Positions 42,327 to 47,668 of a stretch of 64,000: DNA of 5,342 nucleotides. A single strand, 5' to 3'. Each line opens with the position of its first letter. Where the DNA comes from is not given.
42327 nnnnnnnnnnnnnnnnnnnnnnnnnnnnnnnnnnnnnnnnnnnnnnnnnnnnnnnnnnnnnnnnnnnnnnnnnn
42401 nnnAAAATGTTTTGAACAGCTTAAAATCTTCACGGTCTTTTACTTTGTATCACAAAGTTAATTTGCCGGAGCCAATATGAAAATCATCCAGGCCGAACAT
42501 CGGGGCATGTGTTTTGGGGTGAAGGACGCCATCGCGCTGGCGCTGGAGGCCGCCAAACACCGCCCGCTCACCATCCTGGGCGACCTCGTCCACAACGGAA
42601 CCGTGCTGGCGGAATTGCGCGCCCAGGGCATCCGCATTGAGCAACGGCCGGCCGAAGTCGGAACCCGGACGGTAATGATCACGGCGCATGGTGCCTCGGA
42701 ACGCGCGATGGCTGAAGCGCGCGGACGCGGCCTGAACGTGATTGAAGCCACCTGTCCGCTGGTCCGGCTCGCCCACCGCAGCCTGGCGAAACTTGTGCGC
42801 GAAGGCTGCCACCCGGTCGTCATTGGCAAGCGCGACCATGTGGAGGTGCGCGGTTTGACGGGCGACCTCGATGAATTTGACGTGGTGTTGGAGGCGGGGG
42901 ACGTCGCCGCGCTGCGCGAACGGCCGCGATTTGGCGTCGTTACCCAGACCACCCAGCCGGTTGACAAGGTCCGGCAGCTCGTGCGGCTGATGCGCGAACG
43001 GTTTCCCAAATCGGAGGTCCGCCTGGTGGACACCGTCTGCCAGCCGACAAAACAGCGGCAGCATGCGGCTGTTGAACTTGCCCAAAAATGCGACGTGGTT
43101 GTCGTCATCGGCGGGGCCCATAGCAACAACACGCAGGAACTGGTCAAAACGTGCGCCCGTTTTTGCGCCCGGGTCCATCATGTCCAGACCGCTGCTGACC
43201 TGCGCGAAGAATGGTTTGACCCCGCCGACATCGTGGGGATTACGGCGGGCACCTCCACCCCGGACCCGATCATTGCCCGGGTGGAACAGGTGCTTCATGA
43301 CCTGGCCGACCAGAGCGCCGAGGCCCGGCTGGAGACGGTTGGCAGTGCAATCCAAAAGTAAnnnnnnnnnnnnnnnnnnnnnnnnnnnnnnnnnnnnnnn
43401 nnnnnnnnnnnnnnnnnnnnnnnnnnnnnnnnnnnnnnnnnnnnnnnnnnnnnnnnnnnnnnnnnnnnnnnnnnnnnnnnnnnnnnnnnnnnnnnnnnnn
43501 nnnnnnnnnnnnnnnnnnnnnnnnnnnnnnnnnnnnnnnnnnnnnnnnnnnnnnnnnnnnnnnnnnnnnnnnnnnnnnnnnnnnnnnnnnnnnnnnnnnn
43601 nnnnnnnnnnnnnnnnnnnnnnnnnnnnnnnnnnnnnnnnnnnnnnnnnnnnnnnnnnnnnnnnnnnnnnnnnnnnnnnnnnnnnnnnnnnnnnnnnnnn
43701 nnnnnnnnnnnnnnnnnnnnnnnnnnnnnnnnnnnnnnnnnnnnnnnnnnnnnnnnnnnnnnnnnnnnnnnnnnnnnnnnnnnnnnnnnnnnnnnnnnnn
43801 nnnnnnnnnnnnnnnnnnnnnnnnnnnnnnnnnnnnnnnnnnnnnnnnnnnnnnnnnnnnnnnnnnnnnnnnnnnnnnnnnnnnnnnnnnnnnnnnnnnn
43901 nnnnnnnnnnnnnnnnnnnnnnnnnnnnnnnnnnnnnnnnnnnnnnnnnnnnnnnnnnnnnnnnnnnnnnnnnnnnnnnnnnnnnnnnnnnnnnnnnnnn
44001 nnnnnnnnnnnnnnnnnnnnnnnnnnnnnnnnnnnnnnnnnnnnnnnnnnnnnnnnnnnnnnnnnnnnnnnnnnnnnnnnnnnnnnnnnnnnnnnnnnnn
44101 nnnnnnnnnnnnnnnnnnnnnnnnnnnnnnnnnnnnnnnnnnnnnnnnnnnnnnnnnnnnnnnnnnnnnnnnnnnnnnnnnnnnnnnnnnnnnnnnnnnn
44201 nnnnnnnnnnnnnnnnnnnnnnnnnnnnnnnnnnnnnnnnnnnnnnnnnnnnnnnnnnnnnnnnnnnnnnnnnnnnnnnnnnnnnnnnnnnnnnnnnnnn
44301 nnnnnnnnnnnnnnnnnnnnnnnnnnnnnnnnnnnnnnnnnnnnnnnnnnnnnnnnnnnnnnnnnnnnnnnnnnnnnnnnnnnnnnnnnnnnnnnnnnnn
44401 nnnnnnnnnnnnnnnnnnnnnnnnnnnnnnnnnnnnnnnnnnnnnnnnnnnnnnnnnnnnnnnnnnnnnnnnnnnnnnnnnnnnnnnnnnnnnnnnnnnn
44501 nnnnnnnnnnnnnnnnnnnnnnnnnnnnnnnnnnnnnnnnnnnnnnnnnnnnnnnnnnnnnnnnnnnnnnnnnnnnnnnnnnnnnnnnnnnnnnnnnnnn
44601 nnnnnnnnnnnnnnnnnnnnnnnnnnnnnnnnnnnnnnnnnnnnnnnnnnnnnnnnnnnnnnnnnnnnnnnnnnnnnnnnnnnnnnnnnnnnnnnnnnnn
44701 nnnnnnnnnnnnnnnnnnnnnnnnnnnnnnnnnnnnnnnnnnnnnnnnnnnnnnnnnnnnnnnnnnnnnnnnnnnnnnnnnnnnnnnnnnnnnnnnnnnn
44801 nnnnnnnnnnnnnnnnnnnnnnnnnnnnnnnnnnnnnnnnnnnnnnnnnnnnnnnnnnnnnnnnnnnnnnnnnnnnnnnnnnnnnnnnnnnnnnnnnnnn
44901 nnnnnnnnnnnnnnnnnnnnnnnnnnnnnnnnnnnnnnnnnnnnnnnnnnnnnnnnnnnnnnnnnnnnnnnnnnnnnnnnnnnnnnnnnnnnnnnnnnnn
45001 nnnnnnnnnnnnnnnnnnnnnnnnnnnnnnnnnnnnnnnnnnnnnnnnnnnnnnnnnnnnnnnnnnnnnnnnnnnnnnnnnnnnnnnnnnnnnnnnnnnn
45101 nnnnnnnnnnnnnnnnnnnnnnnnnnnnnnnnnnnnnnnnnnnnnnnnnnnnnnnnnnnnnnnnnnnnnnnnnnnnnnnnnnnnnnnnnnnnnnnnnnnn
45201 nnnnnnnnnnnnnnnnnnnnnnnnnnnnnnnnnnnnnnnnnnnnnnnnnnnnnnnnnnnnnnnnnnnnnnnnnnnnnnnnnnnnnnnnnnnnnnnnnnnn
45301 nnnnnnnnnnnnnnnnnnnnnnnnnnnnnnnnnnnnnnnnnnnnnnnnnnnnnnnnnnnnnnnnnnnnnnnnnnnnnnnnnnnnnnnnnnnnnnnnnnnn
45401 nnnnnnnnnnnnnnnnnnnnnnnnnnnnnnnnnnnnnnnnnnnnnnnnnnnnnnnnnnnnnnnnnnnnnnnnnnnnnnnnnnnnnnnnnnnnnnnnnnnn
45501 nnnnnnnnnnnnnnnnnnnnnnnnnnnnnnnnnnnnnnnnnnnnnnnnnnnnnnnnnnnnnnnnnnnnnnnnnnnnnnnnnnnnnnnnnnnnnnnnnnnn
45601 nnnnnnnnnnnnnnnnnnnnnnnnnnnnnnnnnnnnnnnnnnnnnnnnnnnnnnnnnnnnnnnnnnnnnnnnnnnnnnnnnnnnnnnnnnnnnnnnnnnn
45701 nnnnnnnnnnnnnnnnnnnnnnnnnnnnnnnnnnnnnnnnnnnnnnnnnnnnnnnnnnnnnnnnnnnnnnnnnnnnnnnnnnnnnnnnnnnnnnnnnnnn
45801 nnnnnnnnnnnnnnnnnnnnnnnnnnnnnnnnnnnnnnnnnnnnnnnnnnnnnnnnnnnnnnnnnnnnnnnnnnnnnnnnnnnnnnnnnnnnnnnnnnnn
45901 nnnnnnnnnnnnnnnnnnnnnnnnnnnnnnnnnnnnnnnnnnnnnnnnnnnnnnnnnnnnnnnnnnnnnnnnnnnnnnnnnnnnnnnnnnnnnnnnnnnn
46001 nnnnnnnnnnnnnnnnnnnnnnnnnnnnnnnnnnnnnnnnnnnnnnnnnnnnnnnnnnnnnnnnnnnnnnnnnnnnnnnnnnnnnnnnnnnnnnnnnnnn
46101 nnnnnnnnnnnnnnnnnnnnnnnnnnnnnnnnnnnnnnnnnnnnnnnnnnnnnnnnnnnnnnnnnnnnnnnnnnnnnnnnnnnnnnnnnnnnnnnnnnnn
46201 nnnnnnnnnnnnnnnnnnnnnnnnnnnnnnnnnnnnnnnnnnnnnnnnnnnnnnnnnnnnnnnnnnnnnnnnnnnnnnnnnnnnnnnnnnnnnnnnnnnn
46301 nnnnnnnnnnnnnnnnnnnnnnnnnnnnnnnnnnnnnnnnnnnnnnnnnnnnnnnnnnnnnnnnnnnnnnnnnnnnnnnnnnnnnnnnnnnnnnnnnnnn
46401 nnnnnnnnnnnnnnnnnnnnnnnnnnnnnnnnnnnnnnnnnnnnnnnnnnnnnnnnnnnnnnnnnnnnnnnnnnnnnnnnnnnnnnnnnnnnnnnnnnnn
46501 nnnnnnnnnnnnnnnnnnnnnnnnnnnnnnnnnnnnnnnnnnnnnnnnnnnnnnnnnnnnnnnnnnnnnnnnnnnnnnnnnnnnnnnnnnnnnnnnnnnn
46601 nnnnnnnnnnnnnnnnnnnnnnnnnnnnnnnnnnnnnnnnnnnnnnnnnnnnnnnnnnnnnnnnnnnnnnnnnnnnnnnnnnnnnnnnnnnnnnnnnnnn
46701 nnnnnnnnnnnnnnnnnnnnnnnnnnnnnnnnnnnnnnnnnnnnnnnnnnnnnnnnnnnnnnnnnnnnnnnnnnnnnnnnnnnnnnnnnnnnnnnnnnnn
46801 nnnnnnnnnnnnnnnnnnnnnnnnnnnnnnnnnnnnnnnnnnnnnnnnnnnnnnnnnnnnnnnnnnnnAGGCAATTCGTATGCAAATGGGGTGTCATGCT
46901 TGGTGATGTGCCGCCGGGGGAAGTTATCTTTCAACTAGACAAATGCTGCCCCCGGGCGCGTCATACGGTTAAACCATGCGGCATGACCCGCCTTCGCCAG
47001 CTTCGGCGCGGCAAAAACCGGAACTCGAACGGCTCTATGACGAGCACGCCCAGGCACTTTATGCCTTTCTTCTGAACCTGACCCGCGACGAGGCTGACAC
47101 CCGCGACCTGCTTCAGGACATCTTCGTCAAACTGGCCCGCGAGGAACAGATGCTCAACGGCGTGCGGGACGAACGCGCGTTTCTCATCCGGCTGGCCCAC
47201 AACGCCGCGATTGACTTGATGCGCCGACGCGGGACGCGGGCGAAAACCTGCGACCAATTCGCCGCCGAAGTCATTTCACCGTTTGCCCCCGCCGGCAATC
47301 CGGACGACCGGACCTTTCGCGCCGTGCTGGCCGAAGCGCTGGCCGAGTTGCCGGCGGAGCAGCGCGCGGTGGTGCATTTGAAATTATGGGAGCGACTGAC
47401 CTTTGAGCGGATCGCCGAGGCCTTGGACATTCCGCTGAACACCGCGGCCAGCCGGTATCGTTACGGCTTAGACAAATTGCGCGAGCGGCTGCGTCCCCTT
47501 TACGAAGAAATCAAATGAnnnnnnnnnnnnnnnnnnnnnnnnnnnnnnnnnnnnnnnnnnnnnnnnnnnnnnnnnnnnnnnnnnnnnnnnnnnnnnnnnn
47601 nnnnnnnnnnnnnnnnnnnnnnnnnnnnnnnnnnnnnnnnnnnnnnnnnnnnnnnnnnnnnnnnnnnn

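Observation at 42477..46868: Tight five-gene operon: ispH, small TM protein, B12-binding radical SAM enzyme, small TM protein, 519-aa membrane-anchored protein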

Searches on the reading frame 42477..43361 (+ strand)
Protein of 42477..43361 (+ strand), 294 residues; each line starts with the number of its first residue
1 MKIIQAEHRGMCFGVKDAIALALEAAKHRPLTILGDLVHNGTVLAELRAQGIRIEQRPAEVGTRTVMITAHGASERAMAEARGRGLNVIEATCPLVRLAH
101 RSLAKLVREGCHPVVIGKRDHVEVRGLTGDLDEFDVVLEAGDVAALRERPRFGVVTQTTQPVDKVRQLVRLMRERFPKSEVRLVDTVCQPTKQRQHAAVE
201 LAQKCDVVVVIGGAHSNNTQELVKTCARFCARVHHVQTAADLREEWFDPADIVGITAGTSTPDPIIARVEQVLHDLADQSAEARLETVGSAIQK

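Call 3: search_protein_families(library=pfam, proteins=[window:42477-43361:+], max_evalue=0.01)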
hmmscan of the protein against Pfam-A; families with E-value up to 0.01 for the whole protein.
window:42477-43361:+ (294 aa): 2 families
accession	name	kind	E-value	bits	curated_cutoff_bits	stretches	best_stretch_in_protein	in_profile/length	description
PF02401.23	LYTB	-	4.6e-79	265.9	24.5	1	3-273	1-266/267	LytB protein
PF13380.12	CoA_binding_2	-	0.001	19.9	22.8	0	59-98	76-115/116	CoA binding domain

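Call 4: search_protein_families(library=ncbifam, proteins=[window:42477-43361:+], max_evalue=0.01)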
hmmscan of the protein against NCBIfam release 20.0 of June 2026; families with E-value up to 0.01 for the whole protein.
window:42477-43361:+ (294 aa): 10 families
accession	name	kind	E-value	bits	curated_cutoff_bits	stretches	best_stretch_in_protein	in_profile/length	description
TIGR00216.1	ispH_lytB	equivalog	1.1e-75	254.4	187.85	1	2-274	1-280/282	4-hydroxy-3-methylbut-2-enyl diphosphate reductase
NF000907.0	PRK00087.1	equivalog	2.1e-74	251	624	1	1-282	1-284/671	bifunctional 4-hydroxy-3-methylbut-2-enyl diphosphate reductase/30S ribosomal protein S1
NF002187.0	PRK01045.1-1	equivalog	4.3e-70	236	276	1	1-276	1-278/282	4-hydroxy-3-methylbut-2-enyl diphosphate reductase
NF009024.0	PRK12360.1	equivalog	2.1e-59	201.2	387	1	1-273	1-278/281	4-hydroxy-3-methylbut-2-enyl diphosphate reductase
NF002188.0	PRK01045.1-2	equivalog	9.7e-55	185.8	420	1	1-282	1-290/315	4-hydroxy-3-methylbut-2-enyl diphosphate reductase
NF002190.0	PRK01045.1-4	subfamily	2.4e-53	181.1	389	1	1-282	7-298/321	4-hydroxy-3-methylbut-2-enyl diphosphate reductase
NF002189.0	PRK01045.1-3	equivalog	9.3e-50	169.4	444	1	2-276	15-296/326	4-hydroxy-3-methylbut-2-enyl diphosphate reductase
NF009911.0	PRK13371.1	equivalog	1.3e-31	110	440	2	2-138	56-202/405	4-hydroxy-3-methylbut-2-enyl diphosphate reductase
TIGR00693.1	thiE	equivalog_domain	0.0013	18.1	145.1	1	207-244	155-192/197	thiamine phosphate synthase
TIGR02069.1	cyanophycinase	equivalog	0.0075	15.7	126.6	0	138-260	17-127/250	cyanophycinase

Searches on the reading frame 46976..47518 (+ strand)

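Call 3: search_protein_families(library=pfam, proteins=[window:46976-47518:+], max_evalue=0.01)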
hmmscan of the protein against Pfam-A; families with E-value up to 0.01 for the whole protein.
window:46976-47518:+ (180 aa): 4 families
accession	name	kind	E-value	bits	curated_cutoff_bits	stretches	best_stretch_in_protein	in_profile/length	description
PF04545.22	Sigma70_r4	-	9.9e-11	41.4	24.1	1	121-170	1-50/50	Sigma-70, region 4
PF04542.20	Sigma70_r2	-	1.1e-10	41.5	24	1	20-86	1-69/71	Sigma-70 region 2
PF08281.18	Sigma70_r4_2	-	2e-09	37.4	25.7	1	117-167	3-53/54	Sigma-70, region 4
PF07638.17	Sigma70_ECF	-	0.0042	17.4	21.1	1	18-172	24-183/185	ECF sigma factor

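Call 4: search_protein_families(library=ncbifam, proteins=[window:46976-47518:+], max_evalue=0.01)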
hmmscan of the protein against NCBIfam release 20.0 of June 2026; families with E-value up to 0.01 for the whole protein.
window:46976-47518:+ (180 aa): 79 families (the best 25 are shown)
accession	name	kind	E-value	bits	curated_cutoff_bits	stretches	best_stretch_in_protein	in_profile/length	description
NF009166.1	PRK12513.1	equivalog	2.5e-28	99.1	206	1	17-173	24-187/193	RNA polymerase sigma factor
NF009172.0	PRK12519.1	subfamily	4.8e-25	88.2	222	1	12-175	26-192/194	RNA polymerase sigma factor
NF007227.0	PRK09645.1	subfamily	7.9e-25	87.8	202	1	12-173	10-171/177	sigma-70 family RNA polymerase sigma factor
TIGR02985.1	Sig70_bacteroi1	subfamily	7.8e-23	81.5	126.4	1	18-172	4-162/162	RNA polymerase sigma-70 factor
TIGR02983.1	SigE-fam_strep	subfamily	3.3e-22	79.1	141.55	1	13-172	4-158/162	SigE family RNA polymerase sigma factor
TIGR02937.1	sigma70-ECF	superfamily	3.5e-21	75.5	42.9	1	17-172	3-165/165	sigma-70 family RNA polymerase sigma factor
NF009164.0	PRK12511.1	equivalog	4e-19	68.8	185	1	27-170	16-157/182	RNA polymerase sigma factor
NF058625.1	sigma_PG0214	equivalog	3.8e-18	65.8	130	1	25-156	14-145/170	GFO_1088 family ECF-type sigma factor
TIGR02959.1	SigZ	equivalog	7e-17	61.8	168.65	1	21-172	1-148/170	RNA polymerase sigma factor SigZ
TIGR02950.1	SigM_subfam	subfamily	1.4e-16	60.7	147.95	1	17-159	2-145/159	RNA polymerase sigma factor, SigM family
NF007228.0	PRK09646.1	subfamily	3.5e-16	59.4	226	1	15-172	30-190/194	ECF RNA polymerase sigma factor SigK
TIGR02989.1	Sig-70_gvs1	subfamily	4.4e-16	59.2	124.55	1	17-173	3-155/158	RNA polymerase sigma-70 factor, Rhodopirellula/Verrucomicrobium family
NF007229.0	PRK09647.1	equivalog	6.2e-16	58.4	265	1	11-173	40-203/220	RNA polymerase sigma factor SigE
NF007215.0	PRK09637.1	equivalog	8.5e-16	58.5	212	1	17-172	3-154/181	RNA polymerase sigma factor SigZ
NF007216.0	PRK09638.1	equivalog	8.5e-16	58.2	194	1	15-172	18-174/180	RNA polymerase sigma factor SigY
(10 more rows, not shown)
